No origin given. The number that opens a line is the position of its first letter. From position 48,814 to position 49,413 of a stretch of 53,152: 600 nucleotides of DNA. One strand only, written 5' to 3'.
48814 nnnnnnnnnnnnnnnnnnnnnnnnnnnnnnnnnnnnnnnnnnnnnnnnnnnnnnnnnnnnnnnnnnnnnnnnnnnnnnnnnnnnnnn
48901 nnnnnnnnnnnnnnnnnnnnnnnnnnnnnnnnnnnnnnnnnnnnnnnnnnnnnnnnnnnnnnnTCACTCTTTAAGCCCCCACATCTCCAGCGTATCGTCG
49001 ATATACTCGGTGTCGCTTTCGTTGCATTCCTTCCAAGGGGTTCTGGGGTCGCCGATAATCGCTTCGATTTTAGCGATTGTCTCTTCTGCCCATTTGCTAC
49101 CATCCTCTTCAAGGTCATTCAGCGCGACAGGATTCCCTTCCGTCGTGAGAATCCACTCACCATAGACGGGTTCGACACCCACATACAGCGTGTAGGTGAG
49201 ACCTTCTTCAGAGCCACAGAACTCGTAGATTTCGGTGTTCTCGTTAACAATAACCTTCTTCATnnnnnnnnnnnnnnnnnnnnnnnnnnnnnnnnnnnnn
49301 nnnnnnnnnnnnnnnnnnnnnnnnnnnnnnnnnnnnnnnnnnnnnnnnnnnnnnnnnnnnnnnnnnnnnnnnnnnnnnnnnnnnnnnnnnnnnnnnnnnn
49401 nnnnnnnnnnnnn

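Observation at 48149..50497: Island II: strongly acidic DNA-mimic-like proteins each followed by a DNA-binding protein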

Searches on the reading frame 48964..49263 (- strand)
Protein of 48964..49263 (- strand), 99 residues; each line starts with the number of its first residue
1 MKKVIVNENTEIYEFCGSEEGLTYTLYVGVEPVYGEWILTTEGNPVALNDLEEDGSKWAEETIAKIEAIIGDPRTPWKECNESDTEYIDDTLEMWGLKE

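Call 7: search_protein_families(library=pfam, proteins=[window:48964-49263:-], max_evalue=1)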
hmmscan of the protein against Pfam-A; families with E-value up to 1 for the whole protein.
window:48964-49263:- (99 aa): 0 families

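Call 8: search_protein_families(library=phrogs, proteins=[window:48964-49263:-], max_evalue=1)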
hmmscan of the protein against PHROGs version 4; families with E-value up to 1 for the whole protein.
window:48964-49263:- (99 aa): 0 families

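Call 17: find_homologous_proteins(query=window:48964-49263:-, max_evalue=0.01)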
Query window:48964-49263:- (99 aa): 12 proteins with E <= 0.01 among 12 candidates.
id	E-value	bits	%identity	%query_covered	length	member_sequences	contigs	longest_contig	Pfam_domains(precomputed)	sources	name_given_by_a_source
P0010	1.6e-58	213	98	100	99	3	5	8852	-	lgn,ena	-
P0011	3.3e-57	209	95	100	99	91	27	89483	-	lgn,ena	-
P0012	2.2e-56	206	94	100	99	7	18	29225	-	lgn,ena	-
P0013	1.6e-55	204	95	100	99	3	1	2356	-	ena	-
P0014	5.1e-54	199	92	100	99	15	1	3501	-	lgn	-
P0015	7.1e-54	198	91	100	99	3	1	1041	-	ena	-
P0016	3.2e-53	196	91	100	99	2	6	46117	-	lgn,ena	-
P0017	3.0e-41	158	99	75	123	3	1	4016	-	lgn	-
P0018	1.9e-35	139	92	74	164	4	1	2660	-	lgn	-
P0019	9.7e-30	121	81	73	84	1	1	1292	-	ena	-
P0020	7.0e-22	95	87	54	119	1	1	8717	-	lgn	-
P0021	4.3e-11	61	94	36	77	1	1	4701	-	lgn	-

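Call 18: find_encoding_contigs(protein=P0011, flank=10000, max_places=6)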
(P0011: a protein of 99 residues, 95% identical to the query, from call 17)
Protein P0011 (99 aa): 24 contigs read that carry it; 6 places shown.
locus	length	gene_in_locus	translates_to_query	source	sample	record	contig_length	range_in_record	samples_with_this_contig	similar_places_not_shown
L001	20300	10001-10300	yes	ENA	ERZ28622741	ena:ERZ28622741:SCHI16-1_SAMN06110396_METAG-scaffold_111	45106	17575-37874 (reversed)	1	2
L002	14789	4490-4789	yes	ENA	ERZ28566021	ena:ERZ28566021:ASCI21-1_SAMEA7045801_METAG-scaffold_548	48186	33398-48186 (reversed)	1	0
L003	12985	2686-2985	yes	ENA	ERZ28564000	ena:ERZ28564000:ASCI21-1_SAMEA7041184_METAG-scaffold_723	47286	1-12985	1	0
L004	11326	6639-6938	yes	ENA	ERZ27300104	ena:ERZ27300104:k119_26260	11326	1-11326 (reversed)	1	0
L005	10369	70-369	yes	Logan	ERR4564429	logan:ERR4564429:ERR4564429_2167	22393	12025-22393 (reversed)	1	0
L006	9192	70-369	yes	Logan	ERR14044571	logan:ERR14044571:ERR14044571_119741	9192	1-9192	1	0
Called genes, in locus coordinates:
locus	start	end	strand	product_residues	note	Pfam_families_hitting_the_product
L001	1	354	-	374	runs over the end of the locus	PF01420:Methylase_S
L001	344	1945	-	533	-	PF12161:HsdM_N, PF02384:N6_Mtase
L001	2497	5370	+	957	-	-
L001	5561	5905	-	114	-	-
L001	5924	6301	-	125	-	-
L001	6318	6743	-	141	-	-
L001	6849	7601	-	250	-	-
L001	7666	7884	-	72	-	-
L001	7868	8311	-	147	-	-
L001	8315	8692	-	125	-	-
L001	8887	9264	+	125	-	-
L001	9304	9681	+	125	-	-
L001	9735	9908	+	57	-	-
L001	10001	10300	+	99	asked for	-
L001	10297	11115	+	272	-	-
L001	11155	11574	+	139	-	-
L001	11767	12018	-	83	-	-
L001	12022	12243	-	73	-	-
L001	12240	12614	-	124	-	-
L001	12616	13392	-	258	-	PF06347:SH3_4 (weak), PF08239:SH3_3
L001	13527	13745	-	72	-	-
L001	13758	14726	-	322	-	-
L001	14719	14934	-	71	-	-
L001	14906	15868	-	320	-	-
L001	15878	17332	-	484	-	PF06605:Prophage_tail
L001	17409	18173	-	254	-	-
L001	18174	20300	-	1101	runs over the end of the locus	-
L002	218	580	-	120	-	-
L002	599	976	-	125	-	-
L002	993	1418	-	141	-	-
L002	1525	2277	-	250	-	-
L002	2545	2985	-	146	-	-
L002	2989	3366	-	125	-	-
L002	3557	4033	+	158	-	-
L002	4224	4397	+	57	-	-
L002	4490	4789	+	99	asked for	-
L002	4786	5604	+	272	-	-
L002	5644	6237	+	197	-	-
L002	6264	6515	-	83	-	-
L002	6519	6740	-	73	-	-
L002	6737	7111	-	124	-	-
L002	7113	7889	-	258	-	PF06347:SH3_4 (weak), PF08239:SH3_3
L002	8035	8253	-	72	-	-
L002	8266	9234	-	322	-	-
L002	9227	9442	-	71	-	-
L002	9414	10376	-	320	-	-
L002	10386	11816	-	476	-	PF06605:Prophage_tail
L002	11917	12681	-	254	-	-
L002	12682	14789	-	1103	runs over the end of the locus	-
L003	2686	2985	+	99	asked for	-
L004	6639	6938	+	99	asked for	-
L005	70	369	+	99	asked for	-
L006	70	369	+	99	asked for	-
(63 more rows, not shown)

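Call 28: search_protein_families(library=padloc, proteins=[window:48964-49263:-], max_evalue=1)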
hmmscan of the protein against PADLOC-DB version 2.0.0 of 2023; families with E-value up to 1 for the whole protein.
window:48964-49263:- (99 aa): 0 families

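Call 54: search_protein_families(library=pfam, proteins=[L002:3557-4033:+], max_evalue=0.01)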
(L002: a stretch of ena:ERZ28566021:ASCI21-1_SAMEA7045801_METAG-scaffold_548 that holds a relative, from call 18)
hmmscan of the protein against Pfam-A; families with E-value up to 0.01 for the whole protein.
L002:3557-4033:+ (158 aa): 1 family
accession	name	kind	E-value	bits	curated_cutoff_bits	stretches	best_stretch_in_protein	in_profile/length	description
PF24458.1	DUF7573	-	0.00032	21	30.2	0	7-20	11-24/39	Domain of unknown function (DUF7573)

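Call 60: search_solved_structures(query=window:48964-49263:-, max_evalue=10)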
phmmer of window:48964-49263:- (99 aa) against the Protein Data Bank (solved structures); distinct sequences matched with E-value up to 10: 4.
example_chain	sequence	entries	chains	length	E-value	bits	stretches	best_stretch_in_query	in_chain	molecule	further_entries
7f8f_A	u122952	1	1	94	0.17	15.4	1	31-88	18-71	Robl_LC7 domain-containing protein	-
2c1i_A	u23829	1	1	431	0.41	14.1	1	34-96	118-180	PEPTIDOGLYCAN GLCNAC DEACETYLASE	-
2c1g_A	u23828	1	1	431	0.42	14.1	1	34-96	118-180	PEPTIDOGLYCAN GLCNAC DEACETYLASE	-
7ue2_A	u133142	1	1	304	0.48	13.9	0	19-67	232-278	RPB_PLP3_R6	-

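Call 66: search_protein_families(library=pfam, proteins=[L001:9735-9908:+], max_evalue=1)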
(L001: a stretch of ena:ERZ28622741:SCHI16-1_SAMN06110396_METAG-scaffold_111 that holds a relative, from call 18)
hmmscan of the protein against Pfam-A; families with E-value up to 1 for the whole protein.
L001:9735-9908:+ (57 aa): 3 families
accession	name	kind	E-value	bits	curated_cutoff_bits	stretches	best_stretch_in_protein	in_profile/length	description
PF16509.11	KORA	-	0.09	13.4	26.7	1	2-50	15-60/84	TrfB plasmid transcriptional repressor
PF13404.12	HTH_AsnC-type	-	0.11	12.7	27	1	23-38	20-35/42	AsnC-type helix-turn-helix domain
PF09339.16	HTH_IclR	-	0.2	11.9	22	1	19-41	16-39/52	IclR helix-turn-helix domain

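Call 95: search_protein_families(library=ncbifam, proteins=[window:48964-49263:-], max_evalue=1)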
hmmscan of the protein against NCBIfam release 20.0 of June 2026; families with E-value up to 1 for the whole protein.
window:48964-49263:- (99 aa): 0 families
